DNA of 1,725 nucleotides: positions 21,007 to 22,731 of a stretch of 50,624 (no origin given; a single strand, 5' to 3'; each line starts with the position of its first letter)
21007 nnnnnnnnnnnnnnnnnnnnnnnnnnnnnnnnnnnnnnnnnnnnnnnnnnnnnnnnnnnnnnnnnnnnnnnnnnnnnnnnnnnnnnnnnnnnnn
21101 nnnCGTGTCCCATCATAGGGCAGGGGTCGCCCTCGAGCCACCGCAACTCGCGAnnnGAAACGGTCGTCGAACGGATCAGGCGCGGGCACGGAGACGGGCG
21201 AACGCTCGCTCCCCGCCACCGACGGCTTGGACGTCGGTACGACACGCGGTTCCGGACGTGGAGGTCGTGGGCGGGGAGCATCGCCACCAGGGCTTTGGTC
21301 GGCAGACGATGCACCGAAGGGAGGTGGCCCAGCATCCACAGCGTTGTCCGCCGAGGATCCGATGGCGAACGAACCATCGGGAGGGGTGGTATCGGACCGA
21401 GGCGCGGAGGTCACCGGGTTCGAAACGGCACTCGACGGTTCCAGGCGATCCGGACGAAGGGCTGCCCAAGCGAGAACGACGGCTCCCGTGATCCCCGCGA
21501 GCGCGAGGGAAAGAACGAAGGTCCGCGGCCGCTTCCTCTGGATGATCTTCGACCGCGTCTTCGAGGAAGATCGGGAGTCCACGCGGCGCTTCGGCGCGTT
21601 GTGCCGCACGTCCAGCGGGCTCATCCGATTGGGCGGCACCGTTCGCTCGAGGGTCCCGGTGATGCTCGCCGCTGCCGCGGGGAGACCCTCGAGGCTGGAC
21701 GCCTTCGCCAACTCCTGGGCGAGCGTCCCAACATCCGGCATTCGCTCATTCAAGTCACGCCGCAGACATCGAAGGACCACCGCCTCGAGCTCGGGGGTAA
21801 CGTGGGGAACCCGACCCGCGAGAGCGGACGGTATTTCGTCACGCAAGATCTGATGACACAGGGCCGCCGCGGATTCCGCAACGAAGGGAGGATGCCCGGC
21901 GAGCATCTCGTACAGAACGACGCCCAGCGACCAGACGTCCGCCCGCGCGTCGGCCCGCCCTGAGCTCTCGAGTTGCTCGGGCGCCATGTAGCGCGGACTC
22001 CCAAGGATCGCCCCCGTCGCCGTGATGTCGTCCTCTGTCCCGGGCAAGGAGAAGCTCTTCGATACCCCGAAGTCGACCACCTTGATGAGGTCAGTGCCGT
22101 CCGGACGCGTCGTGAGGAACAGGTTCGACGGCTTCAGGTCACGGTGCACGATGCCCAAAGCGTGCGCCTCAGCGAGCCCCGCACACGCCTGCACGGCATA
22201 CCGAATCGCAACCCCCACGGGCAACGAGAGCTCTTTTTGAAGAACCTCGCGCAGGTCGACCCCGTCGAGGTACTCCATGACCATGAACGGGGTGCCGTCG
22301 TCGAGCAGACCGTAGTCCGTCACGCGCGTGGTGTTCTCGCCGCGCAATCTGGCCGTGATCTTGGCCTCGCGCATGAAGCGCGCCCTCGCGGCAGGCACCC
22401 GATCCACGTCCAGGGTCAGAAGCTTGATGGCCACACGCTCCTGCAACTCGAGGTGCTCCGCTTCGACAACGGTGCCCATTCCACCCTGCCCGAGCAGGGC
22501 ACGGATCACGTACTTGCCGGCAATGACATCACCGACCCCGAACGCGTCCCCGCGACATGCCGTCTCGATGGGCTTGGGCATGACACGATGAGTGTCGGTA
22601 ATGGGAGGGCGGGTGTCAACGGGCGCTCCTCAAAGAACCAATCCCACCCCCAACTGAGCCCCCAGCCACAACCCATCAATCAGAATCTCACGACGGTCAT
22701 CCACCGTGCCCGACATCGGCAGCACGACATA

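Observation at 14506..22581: Two paralogous Ser/Thr kinases end with the same extreme-C-terminal motif DPFD(T/D)RF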

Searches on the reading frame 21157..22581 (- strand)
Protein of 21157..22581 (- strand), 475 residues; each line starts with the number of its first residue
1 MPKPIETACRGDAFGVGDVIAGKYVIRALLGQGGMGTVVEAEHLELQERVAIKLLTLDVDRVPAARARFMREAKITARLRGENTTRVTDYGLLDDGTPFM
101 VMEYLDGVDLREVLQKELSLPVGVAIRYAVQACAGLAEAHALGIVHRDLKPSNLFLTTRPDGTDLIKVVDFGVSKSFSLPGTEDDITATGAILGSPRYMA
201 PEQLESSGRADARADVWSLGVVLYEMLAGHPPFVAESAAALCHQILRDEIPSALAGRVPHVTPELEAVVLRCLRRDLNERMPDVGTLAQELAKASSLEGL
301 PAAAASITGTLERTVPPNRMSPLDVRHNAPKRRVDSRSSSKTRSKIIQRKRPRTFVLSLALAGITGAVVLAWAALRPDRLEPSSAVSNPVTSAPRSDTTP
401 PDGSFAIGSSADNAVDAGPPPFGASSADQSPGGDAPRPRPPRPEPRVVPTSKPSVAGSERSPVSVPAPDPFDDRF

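Call 8: search_protein_families(library=pfam, proteins=[window:21157-22581:-], max_evalue=0.01)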
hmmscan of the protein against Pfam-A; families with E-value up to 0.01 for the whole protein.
window:21157-22581:- (475 aa): 5 families
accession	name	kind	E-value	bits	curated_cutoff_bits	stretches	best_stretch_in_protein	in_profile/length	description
PF00069.31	Pkinase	-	9.7e-47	160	31.7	1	25-281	2-252/263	Protein kinase domain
PF07714.23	PK_Tyr_Ser-Thr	-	2.3e-32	112.8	23.1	1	28-282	5-249/258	Protein tyrosine and serine/threonine kinase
PF01636.29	APH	-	4.3e-05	23.8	23.2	0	139-172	165-195/239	Phosphotransferase enzyme family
PF03109.22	ABC1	-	0.00018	21.2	22.9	1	99-177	144-217/244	ABC1 atypical kinase-like domain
PF06293.20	Kdo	-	0.00074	19.5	21.3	1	97-171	91-166/207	Lipopolysaccharide kinase (Kdo/WaaP) family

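Call 9: search_protein_families(library=ncbifam, proteins=[window:21157-22581:-], max_evalue=0.01)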
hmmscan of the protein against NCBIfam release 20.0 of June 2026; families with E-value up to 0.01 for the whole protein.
window:21157-22581:- (475 aa): 18 families
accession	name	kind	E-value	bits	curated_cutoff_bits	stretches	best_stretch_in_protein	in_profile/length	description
NF033483.0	PknB_PASTA_kin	equivalog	7.7e-82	276.1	450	1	17-373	2-355/563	Stk1 family PASTA domain-containing Ser/Thr kinase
NF047741.1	antiphage_MADS6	equivalog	4.4e-42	144.4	460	2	126-305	302-471/612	methylation-associated defense system protein kinase MAD6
TIGR03903.1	TOMM_kin_cyc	equivalog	1.9e-40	138.6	705.75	1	47-288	3-241/1267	TOMM system kinase/cyclase fusion protein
NF052427.1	StpK7MSMEG_1200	equivalog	1.7e-39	135.8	900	1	22-298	7-272/601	serine/threonine protein kinase StpK7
NF009651.0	PRK13184.1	equivalog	1.5e-29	102.6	839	1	23-293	3-289/932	serine/threonine-protein kinase PknD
NF053615.1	SerThrKinAfsKStmc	equivalog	4.3e-23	81.9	1300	1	24-369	15-322/809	protein serine/threonine kinase AfsK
NF038150.1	lanthi_synth_IV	equivalog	3e-22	78.8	650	1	19-303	186-460/851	class IV lanthionine synthetase LanL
NF033442.0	BREX_PglW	equivalog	9.3e-21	73.3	990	2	17-175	507-661/1391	BREX system serine/threonine kinase PglW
NF058632.1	SerThrKinPrkT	equivalog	4.4e-10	39.1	280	1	22-172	21-163/322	serine/threonine protein kinase PrkT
NF043056.1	T4SS_LegK1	equivalog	2.3e-09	36.4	550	1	98-225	154-282/516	Dot/Icm T4SS effector kinase LegK1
NF011463.0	PRK14879.1-4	equivalog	4.8e-09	36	188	1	65-175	61-161/237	Kae1-associated kinase Bud32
TIGR03724.2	arch_bud32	equivalog_domain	4e-08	33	125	1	66-176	37-133/193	KEOPS complex kinase/ATPase Bud32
NF038151.1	lanthi_synth_III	equivalog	6.1e-07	28.2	575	1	64-235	265-431/833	class III lanthionine synthetase LanKC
NF011462.0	PRK14879.1-3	equivalog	8.6e-07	28.9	174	1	65-174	37-128/192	Kae1-associated kinase Bud32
NF011460.0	PRK14879.1-1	equivalog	5.4e-06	25.7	199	1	69-176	58-159/232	Kae1-associated kinase Bud32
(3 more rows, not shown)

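Call 36: search_protein_representatives(protein=window:21157-22581:-)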
Query: 475 residues. Proteins with E-value up to 0.001 (for the whole library): 1106850; up to 1e-10: 767713; up to 1e-30: 247946. The best 150 are listed.
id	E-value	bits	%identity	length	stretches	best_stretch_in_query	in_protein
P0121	1.8e-243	824.8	83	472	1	1-475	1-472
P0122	9.9e-166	568.5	32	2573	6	17-293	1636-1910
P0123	5.0e-145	500.3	31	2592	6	18-290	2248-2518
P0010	2.8e-136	471.4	42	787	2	15-454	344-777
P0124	6.1e-135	467.0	35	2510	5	17-293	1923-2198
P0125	2.1e-132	458.7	39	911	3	24-282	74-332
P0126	1.7e-125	435.9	39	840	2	15-452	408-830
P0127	7.5e-123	427.2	45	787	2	6-293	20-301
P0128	1.3e-122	426.4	38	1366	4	21-294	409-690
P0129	3.4e-122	425.0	40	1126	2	16-378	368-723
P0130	8.0e-122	423.8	40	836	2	13-340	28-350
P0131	7.3e-120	417.3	36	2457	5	22-306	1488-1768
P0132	2.8e-118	412.1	42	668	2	8-292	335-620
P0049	3.0e-118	412.0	50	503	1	6-475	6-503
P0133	2.3e-117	409.1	34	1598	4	21-327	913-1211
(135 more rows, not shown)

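Call 88: predict_structure(alignment_id=A5)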
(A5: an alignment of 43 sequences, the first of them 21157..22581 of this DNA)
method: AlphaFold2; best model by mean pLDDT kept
length: 475 residues; sequences in the alignment: 43
mean_pLDDT: 75.0   pTM: 0.65
mean pLDDT of the five models: 75.0, 74.5, 74.0, 73.9, 71.6
residues with pLDDT >= 90: 240; 70-90: 58; 50-70: 39; < 50: 138
segments of 3 or more residues with pLDDT < 50: 176-191, 318-352, 378-399, 401-420, 422-437, 445-448, 450-454, 456-465, 472-475
pLDDT, mean of each block of 10 residues (from residue 1): 67 93 97 86 98 84 83 92 96 94 96 95 98 97 90 96 96 48 40 77 88 97 98 94 93 97 98 97 98 98 98 65 39 38 37 60 79 66 41 41 40 39 40 40 47 42 47 44
secondary structure, 60 per line:
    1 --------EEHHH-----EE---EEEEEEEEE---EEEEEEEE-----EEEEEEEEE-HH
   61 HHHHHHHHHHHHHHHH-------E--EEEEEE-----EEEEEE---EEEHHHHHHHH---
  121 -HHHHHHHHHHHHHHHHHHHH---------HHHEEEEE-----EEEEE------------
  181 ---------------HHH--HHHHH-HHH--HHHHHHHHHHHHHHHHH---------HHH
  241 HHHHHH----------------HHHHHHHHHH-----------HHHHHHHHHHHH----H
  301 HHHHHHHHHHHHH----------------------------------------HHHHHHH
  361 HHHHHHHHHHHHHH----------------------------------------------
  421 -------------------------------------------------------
elements in order: E24-32 E36-43 E49-57 H59-76 E87-92 E98-103 E107-109 H110-117 H122-141 E154-158 E164-168 H201-205 H212-228 H238-246 H263-272 H284-295 H300-313 H354-374
